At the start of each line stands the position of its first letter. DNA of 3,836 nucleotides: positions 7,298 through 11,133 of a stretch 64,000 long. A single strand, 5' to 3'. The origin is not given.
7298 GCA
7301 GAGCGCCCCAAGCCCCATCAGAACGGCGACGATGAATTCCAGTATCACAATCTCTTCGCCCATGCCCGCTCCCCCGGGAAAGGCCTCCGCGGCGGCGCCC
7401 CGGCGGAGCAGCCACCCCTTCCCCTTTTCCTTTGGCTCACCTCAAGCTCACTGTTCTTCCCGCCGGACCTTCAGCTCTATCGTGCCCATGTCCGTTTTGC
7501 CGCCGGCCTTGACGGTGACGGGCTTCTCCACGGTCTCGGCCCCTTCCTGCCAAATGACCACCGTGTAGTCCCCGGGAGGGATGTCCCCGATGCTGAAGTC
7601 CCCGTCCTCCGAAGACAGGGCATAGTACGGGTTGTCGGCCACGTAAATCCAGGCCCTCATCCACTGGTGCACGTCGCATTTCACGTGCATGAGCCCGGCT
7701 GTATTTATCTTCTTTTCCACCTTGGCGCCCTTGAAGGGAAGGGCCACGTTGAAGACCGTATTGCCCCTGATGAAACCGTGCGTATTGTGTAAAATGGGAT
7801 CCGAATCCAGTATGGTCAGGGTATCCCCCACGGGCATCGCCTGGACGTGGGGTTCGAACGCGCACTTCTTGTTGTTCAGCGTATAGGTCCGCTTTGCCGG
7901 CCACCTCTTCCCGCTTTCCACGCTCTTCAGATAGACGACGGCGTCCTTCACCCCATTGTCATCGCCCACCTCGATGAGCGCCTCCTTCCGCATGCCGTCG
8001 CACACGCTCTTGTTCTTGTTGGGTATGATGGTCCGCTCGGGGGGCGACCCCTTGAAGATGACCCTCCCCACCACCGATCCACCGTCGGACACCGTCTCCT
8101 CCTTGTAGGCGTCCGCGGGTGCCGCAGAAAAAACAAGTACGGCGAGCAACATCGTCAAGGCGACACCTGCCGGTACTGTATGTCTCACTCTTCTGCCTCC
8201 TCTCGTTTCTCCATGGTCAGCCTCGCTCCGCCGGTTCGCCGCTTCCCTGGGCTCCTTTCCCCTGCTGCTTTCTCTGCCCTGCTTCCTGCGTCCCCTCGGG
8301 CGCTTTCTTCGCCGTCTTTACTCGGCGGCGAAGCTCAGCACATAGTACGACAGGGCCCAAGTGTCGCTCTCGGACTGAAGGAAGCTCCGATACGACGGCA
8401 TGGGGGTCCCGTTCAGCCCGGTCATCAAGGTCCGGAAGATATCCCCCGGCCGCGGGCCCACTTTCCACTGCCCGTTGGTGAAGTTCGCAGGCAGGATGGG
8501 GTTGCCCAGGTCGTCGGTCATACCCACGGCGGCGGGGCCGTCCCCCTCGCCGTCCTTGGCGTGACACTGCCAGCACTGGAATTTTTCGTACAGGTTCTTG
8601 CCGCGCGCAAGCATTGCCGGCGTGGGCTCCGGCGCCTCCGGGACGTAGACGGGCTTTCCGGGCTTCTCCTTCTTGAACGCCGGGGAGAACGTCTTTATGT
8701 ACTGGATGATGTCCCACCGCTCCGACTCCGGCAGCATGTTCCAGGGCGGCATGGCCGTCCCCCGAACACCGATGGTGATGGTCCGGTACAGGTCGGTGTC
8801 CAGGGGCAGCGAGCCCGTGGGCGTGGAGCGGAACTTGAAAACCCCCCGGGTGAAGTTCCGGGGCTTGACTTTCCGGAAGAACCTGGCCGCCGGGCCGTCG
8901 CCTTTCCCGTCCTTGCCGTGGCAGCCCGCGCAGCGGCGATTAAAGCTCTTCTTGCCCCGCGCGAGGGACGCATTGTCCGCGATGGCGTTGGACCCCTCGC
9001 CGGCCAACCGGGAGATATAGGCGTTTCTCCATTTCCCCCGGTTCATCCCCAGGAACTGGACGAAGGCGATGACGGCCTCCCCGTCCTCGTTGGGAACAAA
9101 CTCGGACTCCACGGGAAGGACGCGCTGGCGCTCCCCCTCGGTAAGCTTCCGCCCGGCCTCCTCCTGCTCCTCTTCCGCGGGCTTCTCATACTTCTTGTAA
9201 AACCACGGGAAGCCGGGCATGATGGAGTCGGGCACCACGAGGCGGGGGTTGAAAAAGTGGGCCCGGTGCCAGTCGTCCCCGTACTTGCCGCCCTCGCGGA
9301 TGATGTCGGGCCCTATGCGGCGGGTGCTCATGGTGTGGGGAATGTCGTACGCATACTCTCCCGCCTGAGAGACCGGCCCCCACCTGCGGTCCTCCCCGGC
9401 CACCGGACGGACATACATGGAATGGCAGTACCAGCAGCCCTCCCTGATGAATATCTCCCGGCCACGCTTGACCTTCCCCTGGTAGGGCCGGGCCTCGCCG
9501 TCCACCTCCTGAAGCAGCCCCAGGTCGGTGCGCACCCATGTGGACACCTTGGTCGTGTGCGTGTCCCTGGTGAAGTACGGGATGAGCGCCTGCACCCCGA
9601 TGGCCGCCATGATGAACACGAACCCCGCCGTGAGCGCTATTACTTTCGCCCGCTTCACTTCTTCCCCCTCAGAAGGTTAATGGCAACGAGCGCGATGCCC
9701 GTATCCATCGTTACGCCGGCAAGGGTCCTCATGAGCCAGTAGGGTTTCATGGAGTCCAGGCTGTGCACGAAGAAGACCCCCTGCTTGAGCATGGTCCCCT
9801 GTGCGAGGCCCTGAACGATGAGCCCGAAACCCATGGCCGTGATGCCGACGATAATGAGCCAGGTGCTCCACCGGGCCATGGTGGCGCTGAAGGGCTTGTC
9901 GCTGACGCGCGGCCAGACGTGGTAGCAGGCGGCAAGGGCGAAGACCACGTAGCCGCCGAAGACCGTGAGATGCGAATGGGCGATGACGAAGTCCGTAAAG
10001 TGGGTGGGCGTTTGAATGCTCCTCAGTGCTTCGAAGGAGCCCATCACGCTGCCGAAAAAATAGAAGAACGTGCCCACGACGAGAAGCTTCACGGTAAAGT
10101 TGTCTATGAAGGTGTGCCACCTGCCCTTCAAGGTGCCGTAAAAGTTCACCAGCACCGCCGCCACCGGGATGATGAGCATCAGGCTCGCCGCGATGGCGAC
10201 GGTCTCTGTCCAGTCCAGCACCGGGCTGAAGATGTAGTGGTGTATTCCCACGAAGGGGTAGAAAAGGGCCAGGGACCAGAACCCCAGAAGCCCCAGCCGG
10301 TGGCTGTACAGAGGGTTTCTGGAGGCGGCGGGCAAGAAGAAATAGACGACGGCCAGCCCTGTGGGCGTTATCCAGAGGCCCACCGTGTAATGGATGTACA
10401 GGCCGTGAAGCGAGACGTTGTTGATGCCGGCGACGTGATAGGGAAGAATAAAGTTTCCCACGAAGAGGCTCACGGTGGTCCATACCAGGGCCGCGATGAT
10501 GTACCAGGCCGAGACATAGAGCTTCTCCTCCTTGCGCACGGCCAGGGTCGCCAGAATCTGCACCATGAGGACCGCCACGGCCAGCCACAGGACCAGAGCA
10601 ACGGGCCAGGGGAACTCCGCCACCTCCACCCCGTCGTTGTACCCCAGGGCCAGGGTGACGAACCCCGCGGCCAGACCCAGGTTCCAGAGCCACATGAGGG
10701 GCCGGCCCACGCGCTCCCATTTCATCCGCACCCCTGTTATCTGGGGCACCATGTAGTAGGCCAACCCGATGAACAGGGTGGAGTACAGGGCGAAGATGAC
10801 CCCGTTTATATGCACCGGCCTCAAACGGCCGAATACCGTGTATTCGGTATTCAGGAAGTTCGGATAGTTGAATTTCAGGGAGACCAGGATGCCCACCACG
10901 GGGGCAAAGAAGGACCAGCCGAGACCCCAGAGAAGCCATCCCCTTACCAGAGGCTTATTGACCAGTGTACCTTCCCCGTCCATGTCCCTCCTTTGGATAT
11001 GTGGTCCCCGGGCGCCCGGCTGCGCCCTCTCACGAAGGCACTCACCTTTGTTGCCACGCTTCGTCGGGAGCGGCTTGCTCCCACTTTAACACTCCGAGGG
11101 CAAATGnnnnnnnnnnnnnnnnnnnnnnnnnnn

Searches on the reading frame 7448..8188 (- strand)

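Call 32: search_protein_families(library=pfam, proteins=[window:7448-8188:-], max_evalue=0.00001)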
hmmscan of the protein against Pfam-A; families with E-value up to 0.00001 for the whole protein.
window:7448-8188:- (246 aa): 2 families
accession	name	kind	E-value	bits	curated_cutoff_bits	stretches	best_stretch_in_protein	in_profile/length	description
PF13620.12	CarboxypepD_reg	-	8.3e-09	36.1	32.3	1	187-239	29-81/82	Carboxypeptidase regulatory-like domain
PF14686.12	fn3_3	-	2.8e-08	33.9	24.4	1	172-233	14-74/75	Polysaccharide lyase family 4, domain II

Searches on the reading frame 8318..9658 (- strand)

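Call 32: search_protein_families(library=pfam, proteins=[window:8318-9658:-], max_evalue=0.00001)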
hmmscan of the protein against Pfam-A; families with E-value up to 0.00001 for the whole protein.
window:8318-9658:- (446 aa): 3 families
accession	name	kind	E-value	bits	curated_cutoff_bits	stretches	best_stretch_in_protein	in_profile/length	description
PF02433.20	FixO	-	1.2e-38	133.2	29.6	1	55-159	42-146/219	Cytochrome C oxidase, mono-heme subunit/FixO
PF00034.26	Cytochrom_C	-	8e-24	85.2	21.3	2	233-323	2-88/90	Cytochrome c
PF13442.11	Cytochrome_CBB3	-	1e-21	77.4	27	2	231-321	2-68/68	Cytochrome C oxidase, cbb3-type, subunit III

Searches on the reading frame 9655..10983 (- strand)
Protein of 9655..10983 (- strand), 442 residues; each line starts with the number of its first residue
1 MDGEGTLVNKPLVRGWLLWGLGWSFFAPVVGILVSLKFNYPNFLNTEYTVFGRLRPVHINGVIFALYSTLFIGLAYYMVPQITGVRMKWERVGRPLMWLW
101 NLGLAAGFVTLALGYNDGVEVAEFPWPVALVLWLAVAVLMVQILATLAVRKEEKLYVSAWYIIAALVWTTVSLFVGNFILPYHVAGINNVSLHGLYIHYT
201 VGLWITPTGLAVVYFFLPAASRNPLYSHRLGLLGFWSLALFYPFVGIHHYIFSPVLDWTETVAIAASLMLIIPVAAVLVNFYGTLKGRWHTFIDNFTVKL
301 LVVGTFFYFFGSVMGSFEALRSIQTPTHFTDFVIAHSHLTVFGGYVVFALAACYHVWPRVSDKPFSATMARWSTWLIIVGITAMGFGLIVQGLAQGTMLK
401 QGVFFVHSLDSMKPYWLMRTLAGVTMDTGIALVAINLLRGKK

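Call 32: search_protein_families(library=pfam, proteins=[window:9655-10983:-], max_evalue=0.00001)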
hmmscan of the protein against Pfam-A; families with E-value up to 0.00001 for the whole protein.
window:9655-10983:- (442 aa): 1 family
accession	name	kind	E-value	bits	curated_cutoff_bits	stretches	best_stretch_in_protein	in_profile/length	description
PF00115.25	COX1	-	1.9e-69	235.1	34.8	1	16-424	6-435/436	Cytochrome C and Quinol oxidase polypeptide I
